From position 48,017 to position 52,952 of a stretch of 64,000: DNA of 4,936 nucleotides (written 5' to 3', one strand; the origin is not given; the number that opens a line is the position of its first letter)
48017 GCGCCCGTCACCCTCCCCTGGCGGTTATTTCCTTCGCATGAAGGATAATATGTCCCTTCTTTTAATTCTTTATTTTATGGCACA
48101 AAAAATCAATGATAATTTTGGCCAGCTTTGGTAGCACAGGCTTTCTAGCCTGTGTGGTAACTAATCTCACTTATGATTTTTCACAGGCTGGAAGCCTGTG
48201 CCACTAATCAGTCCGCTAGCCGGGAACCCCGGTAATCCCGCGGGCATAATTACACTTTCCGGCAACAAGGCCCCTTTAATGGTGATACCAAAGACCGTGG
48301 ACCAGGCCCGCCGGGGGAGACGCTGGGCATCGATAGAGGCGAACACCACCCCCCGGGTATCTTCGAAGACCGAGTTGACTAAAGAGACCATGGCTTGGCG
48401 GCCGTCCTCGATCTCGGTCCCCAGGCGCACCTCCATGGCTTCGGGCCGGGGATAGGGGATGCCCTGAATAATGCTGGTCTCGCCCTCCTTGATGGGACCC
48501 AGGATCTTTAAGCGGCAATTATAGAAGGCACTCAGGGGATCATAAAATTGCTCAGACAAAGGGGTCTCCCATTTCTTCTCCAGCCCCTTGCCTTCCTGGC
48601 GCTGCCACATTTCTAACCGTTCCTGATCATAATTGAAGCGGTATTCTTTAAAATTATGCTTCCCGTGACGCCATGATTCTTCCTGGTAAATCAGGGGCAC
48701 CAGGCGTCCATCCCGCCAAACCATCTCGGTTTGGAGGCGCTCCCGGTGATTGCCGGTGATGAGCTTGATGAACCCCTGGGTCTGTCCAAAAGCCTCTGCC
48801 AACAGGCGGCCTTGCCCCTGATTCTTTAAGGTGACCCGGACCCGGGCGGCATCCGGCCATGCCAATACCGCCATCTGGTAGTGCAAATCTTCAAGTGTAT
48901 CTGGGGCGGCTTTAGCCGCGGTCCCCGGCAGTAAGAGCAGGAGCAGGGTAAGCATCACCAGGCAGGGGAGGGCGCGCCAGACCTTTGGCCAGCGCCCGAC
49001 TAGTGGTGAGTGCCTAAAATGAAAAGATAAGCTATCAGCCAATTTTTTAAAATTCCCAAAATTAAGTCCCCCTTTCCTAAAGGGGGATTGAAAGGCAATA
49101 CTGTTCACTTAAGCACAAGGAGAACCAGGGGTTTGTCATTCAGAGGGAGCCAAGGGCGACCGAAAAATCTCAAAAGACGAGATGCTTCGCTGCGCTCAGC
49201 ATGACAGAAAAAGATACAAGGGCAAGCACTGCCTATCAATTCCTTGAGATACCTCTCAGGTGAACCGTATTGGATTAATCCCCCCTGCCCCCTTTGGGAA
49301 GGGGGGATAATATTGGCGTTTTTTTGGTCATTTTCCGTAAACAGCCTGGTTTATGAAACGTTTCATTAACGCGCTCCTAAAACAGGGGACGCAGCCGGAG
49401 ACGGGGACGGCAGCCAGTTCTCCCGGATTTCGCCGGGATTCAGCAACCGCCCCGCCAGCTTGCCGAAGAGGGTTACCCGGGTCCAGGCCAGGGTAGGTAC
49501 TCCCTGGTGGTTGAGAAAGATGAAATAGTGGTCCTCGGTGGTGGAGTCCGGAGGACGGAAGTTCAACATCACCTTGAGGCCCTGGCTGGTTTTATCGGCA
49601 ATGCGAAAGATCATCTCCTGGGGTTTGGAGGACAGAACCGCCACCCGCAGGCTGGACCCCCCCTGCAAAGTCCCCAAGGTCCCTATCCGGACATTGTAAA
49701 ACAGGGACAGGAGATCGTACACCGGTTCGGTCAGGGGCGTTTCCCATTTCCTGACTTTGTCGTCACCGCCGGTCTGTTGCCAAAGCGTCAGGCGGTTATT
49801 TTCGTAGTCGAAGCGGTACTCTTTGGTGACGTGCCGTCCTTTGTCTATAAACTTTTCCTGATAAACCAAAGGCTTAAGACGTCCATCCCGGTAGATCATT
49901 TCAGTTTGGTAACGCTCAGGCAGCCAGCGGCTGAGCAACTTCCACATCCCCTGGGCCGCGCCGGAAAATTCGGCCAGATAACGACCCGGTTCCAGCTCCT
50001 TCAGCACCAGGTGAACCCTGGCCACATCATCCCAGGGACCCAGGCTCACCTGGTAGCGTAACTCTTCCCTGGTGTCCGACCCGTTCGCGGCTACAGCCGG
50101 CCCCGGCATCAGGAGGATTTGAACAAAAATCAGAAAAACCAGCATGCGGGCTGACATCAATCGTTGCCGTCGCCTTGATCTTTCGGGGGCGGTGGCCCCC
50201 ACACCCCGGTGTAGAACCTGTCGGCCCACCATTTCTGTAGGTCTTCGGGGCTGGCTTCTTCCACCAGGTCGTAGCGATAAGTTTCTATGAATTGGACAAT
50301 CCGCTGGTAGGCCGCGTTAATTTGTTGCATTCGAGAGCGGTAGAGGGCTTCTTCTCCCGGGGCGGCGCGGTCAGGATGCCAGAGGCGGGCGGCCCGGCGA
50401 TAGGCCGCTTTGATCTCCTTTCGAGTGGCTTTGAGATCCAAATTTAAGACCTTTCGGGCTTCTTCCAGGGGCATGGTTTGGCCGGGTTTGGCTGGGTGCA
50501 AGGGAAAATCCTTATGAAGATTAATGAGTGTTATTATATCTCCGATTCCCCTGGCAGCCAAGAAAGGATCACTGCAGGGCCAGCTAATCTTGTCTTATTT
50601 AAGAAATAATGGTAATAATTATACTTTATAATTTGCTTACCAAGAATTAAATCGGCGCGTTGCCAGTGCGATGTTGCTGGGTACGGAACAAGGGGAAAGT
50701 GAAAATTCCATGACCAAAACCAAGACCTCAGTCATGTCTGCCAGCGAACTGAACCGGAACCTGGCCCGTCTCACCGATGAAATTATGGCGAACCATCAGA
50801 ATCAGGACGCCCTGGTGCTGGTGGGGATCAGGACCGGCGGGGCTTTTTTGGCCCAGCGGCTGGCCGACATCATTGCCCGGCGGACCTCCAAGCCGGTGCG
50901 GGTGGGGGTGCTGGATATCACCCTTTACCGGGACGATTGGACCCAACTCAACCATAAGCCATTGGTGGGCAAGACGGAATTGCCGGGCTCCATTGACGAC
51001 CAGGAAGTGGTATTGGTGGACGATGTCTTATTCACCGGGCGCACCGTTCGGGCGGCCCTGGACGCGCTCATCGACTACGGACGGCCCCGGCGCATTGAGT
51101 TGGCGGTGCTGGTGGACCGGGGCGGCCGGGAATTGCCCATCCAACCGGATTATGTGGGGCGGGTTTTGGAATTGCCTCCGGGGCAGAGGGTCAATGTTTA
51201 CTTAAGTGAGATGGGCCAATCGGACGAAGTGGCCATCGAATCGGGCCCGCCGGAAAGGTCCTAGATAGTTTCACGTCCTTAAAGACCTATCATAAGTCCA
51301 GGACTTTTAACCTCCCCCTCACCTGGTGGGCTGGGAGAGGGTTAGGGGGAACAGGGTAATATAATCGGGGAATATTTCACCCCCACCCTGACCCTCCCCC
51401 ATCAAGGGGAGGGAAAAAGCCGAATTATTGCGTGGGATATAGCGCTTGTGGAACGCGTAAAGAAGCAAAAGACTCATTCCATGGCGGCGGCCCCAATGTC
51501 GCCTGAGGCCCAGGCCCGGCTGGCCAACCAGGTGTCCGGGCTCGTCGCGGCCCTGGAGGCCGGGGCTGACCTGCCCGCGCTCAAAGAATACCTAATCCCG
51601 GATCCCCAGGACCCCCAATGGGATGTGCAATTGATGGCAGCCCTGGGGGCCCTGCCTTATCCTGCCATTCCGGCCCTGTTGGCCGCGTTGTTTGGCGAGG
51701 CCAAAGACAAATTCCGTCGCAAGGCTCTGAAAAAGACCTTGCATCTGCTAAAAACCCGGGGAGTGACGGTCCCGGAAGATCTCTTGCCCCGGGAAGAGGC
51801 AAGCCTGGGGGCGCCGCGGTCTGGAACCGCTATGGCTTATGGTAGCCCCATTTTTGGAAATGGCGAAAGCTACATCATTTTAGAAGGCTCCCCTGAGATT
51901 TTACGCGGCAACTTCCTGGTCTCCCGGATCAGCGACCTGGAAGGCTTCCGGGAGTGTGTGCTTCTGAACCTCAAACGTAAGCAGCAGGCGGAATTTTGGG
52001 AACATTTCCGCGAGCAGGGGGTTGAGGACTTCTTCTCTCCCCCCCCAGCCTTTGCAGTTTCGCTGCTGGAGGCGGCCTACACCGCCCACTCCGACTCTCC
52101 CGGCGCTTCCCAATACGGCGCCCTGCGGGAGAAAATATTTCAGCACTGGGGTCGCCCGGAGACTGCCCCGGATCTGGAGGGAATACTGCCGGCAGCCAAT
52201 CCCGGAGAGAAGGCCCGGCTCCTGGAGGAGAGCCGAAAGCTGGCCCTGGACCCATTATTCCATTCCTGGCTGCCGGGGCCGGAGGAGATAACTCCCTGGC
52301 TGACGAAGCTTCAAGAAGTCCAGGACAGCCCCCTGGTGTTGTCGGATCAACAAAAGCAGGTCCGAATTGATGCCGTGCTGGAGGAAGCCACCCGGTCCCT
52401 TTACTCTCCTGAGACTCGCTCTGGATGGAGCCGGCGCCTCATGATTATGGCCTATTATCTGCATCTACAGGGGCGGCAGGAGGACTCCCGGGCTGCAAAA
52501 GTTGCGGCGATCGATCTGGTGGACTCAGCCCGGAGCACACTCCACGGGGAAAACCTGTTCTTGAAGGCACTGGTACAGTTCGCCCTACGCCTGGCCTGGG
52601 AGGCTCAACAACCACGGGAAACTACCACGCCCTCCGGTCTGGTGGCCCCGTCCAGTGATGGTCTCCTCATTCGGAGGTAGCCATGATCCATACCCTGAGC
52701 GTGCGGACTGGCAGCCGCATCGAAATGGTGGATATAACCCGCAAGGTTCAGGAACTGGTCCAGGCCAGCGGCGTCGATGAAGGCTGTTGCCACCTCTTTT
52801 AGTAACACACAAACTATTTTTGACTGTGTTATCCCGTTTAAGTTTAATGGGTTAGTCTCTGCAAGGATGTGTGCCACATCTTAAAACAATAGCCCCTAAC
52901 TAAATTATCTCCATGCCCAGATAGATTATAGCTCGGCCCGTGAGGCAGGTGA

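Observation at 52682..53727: Low-GC single-gene cassette inserted at the yjbQ start, bounded by 117-bp direct repeats that duplicate the gene's 5' end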

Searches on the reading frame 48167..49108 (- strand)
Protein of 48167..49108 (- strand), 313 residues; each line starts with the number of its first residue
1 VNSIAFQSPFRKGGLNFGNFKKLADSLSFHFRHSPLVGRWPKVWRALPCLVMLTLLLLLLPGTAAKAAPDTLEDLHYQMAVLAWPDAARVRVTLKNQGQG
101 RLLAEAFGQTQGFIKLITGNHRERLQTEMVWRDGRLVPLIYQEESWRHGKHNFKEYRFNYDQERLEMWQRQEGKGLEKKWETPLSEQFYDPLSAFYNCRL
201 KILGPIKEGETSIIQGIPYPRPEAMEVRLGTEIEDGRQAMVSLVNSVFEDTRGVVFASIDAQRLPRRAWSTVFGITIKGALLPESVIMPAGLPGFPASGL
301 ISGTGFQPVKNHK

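Call 79: search_protein_families(library=pfam, proteins=[window:48167-49108:-], max_evalue=0.00001)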
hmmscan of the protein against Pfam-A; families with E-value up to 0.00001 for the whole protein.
window:48167-49108:- (313 aa): 1 family
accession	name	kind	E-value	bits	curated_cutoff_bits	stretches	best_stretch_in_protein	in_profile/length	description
PF11306.15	DUF3108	-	1.7e-09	38.3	26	1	77-216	2-134/209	Protein of unknown function (DUF3108)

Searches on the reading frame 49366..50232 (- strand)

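Call 6: search_protein_families(library=pfam, proteins=[window:49366-50232:-], max_evalue=0.01)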
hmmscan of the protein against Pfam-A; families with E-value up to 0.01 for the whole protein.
window:49366-50232:- (288 aa): 1 family
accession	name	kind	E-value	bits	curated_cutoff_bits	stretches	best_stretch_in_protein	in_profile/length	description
PF11306.15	DUF3108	-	1.9e-11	44.6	26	1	59-210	1-144/209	Protein of unknown function (DUF3108)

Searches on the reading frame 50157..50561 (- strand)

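Call 6: search_protein_families(library=pfam, proteins=[window:50157-50561:-], max_evalue=0.01)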
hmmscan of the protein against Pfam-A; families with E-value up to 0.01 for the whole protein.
window:50157-50561:- (134 aa): 1 family
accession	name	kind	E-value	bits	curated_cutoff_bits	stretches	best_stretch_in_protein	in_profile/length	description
PF00226.36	DnaJ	-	7.7e-11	42.4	27.8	1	37-87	4-52/63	DnaJ domain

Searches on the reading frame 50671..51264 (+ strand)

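Call 6: search_protein_families(library=pfam, proteins=[window:50671-51264:+], max_evalue=0.01)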
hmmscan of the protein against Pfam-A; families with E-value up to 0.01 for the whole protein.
window:50671-51264:+ (197 aa): 4 families
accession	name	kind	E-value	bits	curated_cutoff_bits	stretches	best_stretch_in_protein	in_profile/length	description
PF00156.33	Pribosyltran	-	9e-22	77.5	26.3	1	26-161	4-138/158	Phosphoribosyl transferase domain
PF14681.12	UPRTase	-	1.3e-06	28.5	27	1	46-148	66-159/206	Uracil phosphoribosyltransferase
PF15609.12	PRTase_2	-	0.0011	18.9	28.8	1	109-152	118-161/188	Phosphoribosyl transferase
PF24390.1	PRTase-CE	-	0.0067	16.8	27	1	103-137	103-132/253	PRTase-CE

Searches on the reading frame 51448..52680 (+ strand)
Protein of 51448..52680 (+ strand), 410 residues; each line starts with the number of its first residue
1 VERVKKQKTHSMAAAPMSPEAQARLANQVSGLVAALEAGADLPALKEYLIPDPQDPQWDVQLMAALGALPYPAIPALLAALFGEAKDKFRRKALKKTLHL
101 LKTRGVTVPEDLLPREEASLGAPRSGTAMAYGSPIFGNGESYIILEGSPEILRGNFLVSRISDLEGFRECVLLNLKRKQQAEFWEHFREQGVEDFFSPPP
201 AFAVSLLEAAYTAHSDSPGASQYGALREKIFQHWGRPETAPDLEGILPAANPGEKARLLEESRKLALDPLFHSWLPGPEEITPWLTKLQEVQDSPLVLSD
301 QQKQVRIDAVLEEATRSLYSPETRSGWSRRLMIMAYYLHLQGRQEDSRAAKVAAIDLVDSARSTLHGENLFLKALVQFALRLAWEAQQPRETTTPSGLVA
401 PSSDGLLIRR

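Call 6: search_protein_families(library=pfam, proteins=[window:51448-52680:+], max_evalue=0.01)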
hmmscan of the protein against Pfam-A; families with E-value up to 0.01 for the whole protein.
window:51448-52680:+ (410 aa): 0 families

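Call 20: find_related_loci(query=window:51448-52677:+, collection=genome_contigs, flank=6000)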
Query window:51448-52677:+ (410 aa) in genome_contigs; peptide patterns used: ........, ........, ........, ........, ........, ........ (x = any residue, [..] = any of these).
25 stretches matched a pattern; 6 encode a relative of the query (tblastn E <= 1e-3); 6 distinct loci.
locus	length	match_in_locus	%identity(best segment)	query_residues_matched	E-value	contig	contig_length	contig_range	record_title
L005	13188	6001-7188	69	15-410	4e-169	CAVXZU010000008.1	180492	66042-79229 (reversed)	MAG: uncultured delta proteobacterium isolate MFD02923.bin.2.45 genome assembly, contig: contig_16349, whole genome shot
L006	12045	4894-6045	66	27-410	3e-160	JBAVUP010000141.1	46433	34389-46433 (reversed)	MAG: Desulfobaccales bacterium isolate MFD02222_ilm_asm_bin18 k127_166512, whole genome shotgun sequence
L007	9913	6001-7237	73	1-410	5e-153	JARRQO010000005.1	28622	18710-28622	MAG: Deltaproteobacteria bacterium isolate Spart_204_MAG scaffold_624, whole genome shotgun sequence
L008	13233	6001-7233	67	1-410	4e-171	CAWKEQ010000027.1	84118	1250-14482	MAG: uncultured delta proteobacterium isolate MFD02416.bin.2.120 genome assembly, contig: contig_56631, whole genome sho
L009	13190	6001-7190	71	15-410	1e-113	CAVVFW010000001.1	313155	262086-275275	MAG: uncultured delta proteobacterium isolate MFD01721.bin.1.156 genome assembly, contig: contig_14137, whole genome sho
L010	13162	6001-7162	46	20-402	2e-70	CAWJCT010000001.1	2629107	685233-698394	MAG: uncultured delta proteobacterium isolate MFD04944.bin.2.60 genome assembly, contig: contig_43382, whole genome shot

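Call 54: search_protein_families(library=ncbifam, proteins=[window:51448-52677:+], max_evalue=0.01)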
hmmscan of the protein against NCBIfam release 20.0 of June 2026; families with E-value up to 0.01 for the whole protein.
window:51448-52677:+ (410 aa): 0 families

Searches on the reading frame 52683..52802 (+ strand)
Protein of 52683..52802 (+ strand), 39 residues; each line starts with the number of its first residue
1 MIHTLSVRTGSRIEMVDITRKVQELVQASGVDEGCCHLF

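Call 32: find_encoding_contigs(protein=window:52683-52802:+, flank=6000, max_places=10)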
Protein window:52683-52802:+ (39 aa): no gene with exactly this product is on record in the collection.
